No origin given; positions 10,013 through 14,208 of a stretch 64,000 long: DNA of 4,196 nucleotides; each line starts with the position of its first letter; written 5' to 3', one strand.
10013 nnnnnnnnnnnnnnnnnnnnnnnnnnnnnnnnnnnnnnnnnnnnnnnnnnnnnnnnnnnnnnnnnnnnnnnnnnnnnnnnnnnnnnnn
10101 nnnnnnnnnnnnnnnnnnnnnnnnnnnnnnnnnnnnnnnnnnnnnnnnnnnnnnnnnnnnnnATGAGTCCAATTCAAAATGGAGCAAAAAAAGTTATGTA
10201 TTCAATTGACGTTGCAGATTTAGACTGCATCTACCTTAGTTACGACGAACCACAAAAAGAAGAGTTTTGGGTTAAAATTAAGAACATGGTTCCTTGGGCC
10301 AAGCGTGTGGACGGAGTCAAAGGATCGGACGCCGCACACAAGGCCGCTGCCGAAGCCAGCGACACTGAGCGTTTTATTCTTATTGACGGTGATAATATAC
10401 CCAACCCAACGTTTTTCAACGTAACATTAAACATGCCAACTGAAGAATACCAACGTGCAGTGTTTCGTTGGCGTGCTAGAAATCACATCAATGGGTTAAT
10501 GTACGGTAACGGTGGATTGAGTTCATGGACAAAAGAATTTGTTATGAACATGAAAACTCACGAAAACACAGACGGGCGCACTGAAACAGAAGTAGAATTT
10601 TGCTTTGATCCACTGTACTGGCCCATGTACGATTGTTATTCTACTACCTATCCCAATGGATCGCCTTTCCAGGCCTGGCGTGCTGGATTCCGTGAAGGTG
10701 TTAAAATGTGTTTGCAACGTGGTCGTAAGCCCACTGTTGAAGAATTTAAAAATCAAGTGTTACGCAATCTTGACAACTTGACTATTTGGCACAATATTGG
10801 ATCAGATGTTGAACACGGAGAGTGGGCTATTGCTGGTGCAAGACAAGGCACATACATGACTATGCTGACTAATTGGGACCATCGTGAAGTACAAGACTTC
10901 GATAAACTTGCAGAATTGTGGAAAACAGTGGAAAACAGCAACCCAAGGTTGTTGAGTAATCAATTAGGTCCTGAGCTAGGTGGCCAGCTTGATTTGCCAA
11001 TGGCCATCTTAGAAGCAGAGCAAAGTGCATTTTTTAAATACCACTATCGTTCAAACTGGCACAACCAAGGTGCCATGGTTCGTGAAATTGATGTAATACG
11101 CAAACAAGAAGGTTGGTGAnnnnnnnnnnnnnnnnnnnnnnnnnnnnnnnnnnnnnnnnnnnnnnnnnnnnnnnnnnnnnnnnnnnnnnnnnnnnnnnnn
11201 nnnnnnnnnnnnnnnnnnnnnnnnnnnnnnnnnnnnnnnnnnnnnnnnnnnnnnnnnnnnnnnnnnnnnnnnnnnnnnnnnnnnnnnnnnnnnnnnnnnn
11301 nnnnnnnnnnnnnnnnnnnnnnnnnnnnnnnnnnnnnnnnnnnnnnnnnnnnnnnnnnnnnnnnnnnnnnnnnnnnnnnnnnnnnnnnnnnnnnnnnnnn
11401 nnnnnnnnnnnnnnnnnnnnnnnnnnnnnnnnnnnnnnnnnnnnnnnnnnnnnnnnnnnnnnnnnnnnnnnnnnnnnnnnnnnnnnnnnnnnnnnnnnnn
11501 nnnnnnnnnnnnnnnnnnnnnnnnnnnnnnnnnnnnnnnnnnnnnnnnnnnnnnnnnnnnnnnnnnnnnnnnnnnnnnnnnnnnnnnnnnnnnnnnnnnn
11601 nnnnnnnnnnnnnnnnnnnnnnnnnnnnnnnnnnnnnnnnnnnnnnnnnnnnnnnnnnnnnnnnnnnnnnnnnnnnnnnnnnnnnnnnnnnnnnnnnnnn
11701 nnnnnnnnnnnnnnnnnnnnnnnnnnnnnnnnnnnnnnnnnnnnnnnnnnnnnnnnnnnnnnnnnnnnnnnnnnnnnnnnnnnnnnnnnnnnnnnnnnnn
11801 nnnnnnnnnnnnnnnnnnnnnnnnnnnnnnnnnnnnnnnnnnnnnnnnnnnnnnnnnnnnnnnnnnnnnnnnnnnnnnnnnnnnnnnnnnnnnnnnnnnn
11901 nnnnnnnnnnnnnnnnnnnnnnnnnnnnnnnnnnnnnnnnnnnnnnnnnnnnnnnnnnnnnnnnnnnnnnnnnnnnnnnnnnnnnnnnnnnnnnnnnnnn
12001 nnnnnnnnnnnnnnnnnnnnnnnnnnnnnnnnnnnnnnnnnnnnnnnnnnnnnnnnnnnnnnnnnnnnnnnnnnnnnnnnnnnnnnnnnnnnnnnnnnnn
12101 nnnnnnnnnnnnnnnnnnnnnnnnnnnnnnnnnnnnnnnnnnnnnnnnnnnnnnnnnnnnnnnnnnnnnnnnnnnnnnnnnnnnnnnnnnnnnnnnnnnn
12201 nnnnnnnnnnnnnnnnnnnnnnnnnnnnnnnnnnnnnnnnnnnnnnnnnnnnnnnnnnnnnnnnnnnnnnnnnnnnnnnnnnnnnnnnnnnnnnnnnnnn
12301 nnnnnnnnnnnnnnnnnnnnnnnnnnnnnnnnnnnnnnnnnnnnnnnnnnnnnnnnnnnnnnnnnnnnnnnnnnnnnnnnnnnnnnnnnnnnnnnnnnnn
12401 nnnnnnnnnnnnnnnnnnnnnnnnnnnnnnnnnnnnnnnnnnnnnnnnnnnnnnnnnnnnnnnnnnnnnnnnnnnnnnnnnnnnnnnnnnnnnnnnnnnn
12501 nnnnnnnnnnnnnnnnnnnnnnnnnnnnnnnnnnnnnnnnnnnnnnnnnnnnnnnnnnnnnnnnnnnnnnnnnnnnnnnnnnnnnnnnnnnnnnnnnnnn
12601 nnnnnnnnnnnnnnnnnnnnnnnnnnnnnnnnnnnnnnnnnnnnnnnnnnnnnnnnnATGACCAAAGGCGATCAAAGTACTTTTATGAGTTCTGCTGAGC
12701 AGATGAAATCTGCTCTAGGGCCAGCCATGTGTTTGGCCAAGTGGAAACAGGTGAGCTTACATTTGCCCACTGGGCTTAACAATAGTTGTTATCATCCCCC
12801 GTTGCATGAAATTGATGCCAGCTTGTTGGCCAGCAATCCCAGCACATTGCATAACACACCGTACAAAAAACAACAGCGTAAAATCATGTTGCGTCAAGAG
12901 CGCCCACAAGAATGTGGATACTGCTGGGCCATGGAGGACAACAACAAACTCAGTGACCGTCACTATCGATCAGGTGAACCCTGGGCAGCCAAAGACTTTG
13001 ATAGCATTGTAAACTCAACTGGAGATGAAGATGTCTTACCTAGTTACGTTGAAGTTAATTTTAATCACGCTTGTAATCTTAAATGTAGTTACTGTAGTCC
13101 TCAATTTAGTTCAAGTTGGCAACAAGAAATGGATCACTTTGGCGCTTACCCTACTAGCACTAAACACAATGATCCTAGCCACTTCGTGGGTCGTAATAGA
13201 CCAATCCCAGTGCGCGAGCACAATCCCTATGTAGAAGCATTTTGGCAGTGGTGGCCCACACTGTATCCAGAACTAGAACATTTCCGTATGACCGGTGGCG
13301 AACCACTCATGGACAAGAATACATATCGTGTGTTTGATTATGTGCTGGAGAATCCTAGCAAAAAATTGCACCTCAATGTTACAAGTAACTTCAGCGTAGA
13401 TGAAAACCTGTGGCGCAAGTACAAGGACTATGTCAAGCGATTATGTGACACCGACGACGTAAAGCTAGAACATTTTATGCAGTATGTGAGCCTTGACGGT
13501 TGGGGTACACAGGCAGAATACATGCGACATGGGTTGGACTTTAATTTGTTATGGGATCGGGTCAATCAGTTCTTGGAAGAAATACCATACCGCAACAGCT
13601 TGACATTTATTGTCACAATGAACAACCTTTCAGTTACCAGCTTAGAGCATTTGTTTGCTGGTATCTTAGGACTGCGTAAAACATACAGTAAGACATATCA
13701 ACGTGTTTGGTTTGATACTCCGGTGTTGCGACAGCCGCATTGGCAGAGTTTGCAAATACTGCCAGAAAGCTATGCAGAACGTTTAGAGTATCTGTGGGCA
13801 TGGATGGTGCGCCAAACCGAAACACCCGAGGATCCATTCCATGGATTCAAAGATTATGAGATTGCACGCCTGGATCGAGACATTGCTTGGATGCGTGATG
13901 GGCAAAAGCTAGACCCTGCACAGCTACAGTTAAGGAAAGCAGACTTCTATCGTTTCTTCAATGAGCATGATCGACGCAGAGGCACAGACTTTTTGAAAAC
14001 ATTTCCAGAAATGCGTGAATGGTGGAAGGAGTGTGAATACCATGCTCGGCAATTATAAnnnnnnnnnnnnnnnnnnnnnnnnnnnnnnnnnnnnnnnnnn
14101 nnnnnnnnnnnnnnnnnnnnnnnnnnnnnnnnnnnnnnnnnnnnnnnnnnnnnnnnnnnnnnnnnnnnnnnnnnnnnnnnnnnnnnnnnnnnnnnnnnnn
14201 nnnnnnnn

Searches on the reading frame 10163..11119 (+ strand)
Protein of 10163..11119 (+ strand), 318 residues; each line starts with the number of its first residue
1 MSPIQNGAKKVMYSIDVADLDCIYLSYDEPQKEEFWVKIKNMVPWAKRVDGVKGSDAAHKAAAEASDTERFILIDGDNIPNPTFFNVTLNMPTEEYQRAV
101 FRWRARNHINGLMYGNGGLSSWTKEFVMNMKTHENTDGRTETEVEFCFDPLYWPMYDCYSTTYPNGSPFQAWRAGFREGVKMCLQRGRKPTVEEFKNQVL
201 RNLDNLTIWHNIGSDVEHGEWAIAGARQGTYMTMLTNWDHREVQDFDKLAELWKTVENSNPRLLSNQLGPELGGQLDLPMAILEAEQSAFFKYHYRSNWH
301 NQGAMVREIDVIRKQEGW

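Call 7: search_protein_families(library=pfam, proteins=[window:10163-11119:+], max_evalue=1)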
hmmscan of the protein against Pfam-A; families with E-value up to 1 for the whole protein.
window:10163-11119:+ (318 aa): 1 family
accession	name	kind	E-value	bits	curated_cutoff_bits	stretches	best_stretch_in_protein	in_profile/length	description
PF15560.11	Imm12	-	0.083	13.3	25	0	93-155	35-93/138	Immunity protein 12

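Call 8: search_protein_families(library=phrogs, proteins=[window:10163-11119:+], max_evalue=0.01)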
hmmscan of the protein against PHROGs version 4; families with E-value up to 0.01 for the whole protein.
window:10163-11119:+ (318 aa): 0 families

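Call 21: find_homologous_proteins(query=window:10163-11119:+, max_evalue=0.001)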
Query window:10163-11119:+ (318 aa): 8000 proteins with E <= 0.001 among 8000 candidates; the best 120 are listed.
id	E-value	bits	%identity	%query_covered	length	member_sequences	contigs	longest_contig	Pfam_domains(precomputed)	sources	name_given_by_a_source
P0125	5.4e-216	734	100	97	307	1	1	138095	-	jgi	-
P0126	7.0e-196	668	87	99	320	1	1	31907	-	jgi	-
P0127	1.1e-194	664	88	97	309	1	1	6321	-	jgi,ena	-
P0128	1.5e-193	660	89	97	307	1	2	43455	-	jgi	-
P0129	2.4e-193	660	88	97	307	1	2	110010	-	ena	-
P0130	4.2e-193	659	89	97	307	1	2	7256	-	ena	-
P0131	7.0e-192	655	88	97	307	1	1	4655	-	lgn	-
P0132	8.8e-192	655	87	97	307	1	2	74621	-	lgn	-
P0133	3.1e-191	653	85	99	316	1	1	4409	-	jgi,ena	jgi:hypothetical protein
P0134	3.3e-191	653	87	97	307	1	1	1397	-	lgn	-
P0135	3.7e-191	653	88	96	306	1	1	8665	-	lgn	-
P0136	5.4e-191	652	88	96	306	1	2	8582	-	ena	-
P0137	8.0e-191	651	88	96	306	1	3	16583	-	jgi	jgi:hypothetical protein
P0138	1.2e-190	651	88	97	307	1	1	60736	-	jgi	-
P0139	1.2e-190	651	86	98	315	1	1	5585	-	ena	-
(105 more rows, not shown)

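Call 31: search_dna_similar(query=window:10163-11119:+, collection=phages, mode=protein, max_rows=40, max_evalue=0.001)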
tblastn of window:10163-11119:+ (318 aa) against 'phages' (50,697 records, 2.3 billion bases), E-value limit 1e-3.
Records with a match: 1; places in all: 2; records where one place covers at least 80% of the query: 1.
Best place of each record, by identity: <60% 1.
By first word of the organism name: Ralstonia 1.
By host as written in the record: Ralstonia solanacearum 1.
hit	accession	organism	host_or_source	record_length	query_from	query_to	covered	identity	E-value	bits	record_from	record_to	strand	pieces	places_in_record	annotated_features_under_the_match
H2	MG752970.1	Ralstonia phage RsoM2USA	Ralstonia solanacearum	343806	9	312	96%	38.5%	9e-59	209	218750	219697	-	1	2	hypothetical protein (x2)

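Call 86: search_protein_families(library=ncbifam, proteins=[window:10163-11119:+], max_evalue=0.01)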
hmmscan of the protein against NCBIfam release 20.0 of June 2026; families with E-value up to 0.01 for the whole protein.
window:10163-11119:+ (318 aa): 0 families

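Call 99: search_protein_families(library=padloc, proteins=[window:10163-11119:+], max_evalue=0.01)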
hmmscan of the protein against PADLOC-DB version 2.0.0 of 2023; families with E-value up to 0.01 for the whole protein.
window:10163-11119:+ (318 aa): 0 families

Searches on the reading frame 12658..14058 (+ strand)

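Call 13: search_protein_families(library=pfam, proteins=[window:12658-14058:+], max_evalue=0.01)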
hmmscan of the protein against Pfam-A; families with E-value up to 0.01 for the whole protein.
window:12658-14058:+ (466 aa): 1 family
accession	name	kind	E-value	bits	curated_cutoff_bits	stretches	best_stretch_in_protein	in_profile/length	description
PF04055.27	Radical_SAM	-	3.4e-05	24.5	29.5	1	133-330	1-160/166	Radical SAM superfamily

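Call 86: search_protein_families(library=ncbifam, proteins=[window:12658-14058:+], max_evalue=0.01)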
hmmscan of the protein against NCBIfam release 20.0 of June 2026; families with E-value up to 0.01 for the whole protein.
window:12658-14058:+ (466 aa): 7 families
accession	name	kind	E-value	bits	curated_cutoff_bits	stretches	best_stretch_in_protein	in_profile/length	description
NF033640.1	N_Twi_rSAM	subfamily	1.3e-93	314.3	170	1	23-455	3-397/398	twitch domain-containing radical SAM protein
TIGR02666.1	moaA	equivalog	2.7e-07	29.9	284.05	0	206-245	60-100/336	GTP 3',8-cyclase MoaA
TIGR03963.1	rSAM_QueE_Clost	equivalog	1.1e-06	28.6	260.1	0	207-270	66-124/219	putative 7-carboxy-7-deazaguanine synthase QueE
NF038283.1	viperin_w_prok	equivalog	0.00029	20.1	180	1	135-259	8-107/281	viperin family antiviral radical SAM protein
TIGR04321.1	spiroSPASM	subfamily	0.0012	17.7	250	1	94-156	195-258/510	spiro-SPASM protein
NF047865.1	rSAM_PapB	equivalog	0.0055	16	340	0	211-340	59-181/330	PapB family radical SAM/SPASM ranthipeptide maturase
TIGR02495.1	NrdG2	equivalog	0.0089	15.4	131.15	0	135-148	22-35/193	anaerobic ribonucleoside-triphosphate reductase activating protein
